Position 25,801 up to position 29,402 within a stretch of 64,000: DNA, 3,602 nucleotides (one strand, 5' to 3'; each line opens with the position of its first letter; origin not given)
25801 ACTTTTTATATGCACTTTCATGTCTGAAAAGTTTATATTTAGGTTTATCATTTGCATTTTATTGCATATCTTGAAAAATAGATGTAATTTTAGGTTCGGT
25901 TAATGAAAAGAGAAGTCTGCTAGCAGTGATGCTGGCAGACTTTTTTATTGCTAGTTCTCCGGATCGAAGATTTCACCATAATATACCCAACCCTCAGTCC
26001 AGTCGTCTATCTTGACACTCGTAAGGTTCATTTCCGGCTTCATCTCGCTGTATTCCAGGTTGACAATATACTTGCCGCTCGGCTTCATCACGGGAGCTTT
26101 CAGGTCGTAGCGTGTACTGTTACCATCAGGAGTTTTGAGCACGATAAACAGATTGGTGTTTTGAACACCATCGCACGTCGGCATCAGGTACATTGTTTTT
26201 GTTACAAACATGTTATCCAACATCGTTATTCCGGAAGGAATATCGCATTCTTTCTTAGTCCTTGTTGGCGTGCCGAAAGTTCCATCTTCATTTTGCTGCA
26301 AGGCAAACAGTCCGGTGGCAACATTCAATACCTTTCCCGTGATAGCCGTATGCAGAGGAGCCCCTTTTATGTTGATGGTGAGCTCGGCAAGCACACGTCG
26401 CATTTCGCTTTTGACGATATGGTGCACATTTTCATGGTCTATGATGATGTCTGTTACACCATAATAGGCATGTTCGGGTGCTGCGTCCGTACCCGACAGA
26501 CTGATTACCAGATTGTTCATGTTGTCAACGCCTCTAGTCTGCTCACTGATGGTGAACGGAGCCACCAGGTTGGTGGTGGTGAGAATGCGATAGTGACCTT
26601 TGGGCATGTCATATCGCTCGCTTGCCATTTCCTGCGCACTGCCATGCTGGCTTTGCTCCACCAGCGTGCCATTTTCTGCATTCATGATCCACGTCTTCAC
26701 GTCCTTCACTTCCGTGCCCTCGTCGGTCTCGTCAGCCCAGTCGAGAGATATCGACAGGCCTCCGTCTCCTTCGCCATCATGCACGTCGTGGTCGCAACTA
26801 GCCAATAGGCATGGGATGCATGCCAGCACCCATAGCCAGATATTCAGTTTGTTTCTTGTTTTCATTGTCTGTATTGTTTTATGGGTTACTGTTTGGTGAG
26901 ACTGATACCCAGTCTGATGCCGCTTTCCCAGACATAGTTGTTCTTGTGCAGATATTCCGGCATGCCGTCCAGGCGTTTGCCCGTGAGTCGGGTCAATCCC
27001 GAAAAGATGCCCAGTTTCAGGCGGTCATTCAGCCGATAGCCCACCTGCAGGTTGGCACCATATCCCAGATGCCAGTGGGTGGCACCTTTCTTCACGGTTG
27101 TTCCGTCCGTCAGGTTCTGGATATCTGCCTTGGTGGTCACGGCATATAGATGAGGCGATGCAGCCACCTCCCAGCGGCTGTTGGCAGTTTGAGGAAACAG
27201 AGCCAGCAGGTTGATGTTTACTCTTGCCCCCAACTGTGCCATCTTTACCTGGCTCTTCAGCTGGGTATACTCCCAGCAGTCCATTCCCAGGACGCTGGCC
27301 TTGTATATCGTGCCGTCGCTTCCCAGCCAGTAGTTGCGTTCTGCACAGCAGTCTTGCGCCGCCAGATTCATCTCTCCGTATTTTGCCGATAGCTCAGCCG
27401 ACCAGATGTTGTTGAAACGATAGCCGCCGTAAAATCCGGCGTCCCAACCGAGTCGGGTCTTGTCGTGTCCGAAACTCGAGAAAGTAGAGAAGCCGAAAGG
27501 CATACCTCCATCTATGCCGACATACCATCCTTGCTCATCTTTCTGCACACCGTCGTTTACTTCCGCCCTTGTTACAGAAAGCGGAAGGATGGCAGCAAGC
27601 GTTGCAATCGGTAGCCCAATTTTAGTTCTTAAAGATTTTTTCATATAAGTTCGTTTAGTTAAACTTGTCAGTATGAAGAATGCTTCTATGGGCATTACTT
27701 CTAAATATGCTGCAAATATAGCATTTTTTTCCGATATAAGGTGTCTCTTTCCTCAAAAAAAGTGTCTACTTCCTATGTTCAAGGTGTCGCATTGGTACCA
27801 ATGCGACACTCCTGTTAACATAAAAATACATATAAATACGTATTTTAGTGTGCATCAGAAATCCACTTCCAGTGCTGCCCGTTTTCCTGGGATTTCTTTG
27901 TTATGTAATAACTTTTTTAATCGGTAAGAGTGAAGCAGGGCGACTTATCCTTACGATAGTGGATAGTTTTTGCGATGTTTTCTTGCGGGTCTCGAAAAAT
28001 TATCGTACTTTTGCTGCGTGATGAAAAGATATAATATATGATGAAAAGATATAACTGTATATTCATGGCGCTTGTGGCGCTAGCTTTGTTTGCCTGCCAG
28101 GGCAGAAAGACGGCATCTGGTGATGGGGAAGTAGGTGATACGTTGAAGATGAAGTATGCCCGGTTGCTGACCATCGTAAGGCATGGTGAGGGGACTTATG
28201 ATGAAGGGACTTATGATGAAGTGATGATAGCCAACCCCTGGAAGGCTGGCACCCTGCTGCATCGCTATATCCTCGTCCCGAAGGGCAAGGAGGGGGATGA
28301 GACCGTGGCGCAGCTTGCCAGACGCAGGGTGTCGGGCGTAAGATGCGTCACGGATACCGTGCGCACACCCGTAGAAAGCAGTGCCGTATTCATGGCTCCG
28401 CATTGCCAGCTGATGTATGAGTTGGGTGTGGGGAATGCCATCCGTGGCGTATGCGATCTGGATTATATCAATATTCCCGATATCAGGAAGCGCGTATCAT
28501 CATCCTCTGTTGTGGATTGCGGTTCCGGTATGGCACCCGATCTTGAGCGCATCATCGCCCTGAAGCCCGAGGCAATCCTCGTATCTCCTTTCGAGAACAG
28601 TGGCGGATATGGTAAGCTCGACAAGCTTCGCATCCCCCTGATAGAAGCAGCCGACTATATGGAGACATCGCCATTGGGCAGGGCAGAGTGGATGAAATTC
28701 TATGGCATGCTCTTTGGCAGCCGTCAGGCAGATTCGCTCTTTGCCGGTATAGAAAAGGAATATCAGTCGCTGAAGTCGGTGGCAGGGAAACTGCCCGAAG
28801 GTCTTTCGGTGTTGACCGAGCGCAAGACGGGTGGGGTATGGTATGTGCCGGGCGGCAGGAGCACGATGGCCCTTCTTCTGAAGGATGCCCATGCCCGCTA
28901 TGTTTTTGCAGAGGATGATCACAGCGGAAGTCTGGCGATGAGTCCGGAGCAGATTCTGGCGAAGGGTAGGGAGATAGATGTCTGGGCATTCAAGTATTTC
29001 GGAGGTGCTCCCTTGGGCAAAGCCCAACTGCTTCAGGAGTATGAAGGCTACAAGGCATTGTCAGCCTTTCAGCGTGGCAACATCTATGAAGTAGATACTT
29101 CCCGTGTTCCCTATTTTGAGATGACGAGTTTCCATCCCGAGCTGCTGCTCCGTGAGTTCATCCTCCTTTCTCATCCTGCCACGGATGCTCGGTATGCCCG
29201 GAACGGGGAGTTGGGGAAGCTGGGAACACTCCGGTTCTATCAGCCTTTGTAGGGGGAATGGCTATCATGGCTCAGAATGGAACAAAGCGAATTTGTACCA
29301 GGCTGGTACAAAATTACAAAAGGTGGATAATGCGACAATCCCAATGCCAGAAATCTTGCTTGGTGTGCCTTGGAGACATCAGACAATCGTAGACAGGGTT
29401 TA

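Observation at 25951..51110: Type V pilus-like loci with BspA-LRR tip adhesins and a shared palindromic operator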

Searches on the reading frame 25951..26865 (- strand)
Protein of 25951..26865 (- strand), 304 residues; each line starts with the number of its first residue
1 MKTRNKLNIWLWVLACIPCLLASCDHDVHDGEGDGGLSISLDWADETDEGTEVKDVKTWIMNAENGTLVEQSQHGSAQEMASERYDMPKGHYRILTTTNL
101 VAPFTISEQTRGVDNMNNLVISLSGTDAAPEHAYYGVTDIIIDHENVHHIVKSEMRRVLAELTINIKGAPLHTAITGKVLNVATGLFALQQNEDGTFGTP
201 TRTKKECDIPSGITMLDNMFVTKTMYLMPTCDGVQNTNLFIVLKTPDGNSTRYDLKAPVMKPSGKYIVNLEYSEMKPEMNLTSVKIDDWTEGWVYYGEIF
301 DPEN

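Call 11: search_protein_families(library=pfam, proteins=[window:25951-26865:-], max_evalue=0.01)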
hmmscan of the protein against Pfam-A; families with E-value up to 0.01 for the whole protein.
window:25951-26865:- (304 aa): 1 family
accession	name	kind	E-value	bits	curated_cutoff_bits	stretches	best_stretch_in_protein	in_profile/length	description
PF08842.16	Mfa2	-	2.8e-17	63.7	21.2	1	34-291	5-273/277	Fimbrillin-A associated anchor proteins Mfa1 and Mfa2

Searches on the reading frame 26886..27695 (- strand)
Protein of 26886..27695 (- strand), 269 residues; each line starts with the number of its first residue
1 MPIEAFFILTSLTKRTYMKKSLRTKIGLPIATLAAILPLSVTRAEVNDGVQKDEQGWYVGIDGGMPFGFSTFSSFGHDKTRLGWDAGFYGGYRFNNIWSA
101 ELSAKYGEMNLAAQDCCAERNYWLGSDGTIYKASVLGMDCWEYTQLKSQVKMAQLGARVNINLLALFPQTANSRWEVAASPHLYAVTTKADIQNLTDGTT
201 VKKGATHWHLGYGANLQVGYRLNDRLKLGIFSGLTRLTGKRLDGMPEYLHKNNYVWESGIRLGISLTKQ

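Call 11: search_protein_families(library=pfam, proteins=[window:26886-27695:-], max_evalue=0.01)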
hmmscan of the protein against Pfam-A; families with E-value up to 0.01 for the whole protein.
window:26886-27695:- (269 aa): 2 families
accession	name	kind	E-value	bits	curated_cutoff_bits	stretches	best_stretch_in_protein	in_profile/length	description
PF13505.12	OMP_b-brl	-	9.5e-10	39.4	28.7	1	33-237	3-155/175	Outer membrane protein beta-barrel domain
PF13568.12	OMP_b-brl_2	-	0.0025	18.4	27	0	54-108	6-64/175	Outer membrane protein beta-barrel domain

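Call 13: find_encoding_contigs(protein=window:26886-27695:-, flank=10000, max_places=8)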
Protein window:26886-27695:- (269 aa): 12 contigs read that carry it; 7 places shown.
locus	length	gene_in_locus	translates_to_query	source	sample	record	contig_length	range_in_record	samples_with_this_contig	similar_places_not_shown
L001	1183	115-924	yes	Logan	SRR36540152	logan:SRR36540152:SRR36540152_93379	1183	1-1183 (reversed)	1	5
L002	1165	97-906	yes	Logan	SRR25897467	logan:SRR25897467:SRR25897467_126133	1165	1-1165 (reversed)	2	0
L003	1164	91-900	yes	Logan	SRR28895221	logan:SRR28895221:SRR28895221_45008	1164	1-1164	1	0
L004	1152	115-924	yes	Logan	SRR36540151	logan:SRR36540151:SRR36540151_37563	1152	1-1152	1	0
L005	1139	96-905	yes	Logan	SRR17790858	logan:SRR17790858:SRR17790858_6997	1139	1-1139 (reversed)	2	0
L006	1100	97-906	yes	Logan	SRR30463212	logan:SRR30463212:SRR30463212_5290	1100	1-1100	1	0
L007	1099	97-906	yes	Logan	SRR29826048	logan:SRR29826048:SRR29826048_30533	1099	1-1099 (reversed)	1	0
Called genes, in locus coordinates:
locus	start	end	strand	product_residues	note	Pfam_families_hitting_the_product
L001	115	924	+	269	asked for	PF13505:OMP_b-brl (weak)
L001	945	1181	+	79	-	?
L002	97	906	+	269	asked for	PF13505:OMP_b-brl (weak)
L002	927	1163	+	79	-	?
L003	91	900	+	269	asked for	PF13505:OMP_b-brl (weak)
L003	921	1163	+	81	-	?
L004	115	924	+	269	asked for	PF13505:OMP_b-brl (weak)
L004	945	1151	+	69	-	?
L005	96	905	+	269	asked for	PF13505:OMP_b-brl (weak)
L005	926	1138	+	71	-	?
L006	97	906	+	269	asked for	PF13505:OMP_b-brl (weak)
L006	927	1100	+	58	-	?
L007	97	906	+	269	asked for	PF13505:OMP_b-brl (weak)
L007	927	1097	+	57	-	?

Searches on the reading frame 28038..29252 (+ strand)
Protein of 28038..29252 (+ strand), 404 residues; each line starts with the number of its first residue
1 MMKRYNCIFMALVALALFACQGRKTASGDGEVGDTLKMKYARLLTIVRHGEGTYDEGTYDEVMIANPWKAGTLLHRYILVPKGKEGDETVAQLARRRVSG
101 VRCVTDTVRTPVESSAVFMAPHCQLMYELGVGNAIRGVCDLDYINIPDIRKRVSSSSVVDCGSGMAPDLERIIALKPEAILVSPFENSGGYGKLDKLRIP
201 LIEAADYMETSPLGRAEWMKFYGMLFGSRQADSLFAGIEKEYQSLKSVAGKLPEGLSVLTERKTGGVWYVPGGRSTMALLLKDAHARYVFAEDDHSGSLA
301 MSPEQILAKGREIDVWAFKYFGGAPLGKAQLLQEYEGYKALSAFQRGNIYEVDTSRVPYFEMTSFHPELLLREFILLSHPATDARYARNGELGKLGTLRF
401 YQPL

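Call 11: search_protein_families(library=pfam, proteins=[window:28038-29252:+], max_evalue=0.01)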
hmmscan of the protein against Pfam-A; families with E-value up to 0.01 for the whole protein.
window:28038-29252:+ (404 aa): 1 family
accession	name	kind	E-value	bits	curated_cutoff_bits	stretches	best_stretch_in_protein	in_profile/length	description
PF01497.23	Peripla_BP_2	-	2.1e-19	70.3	27.5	1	125-353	11-232/235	Periplasmic binding protein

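Call 16: find_encoding_contigs(protein=window:28038-29252:+, flank=10000, max_places=8)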
Protein window:28038-29252:+ (404 aa): no gene with exactly this product is on record in the collection.
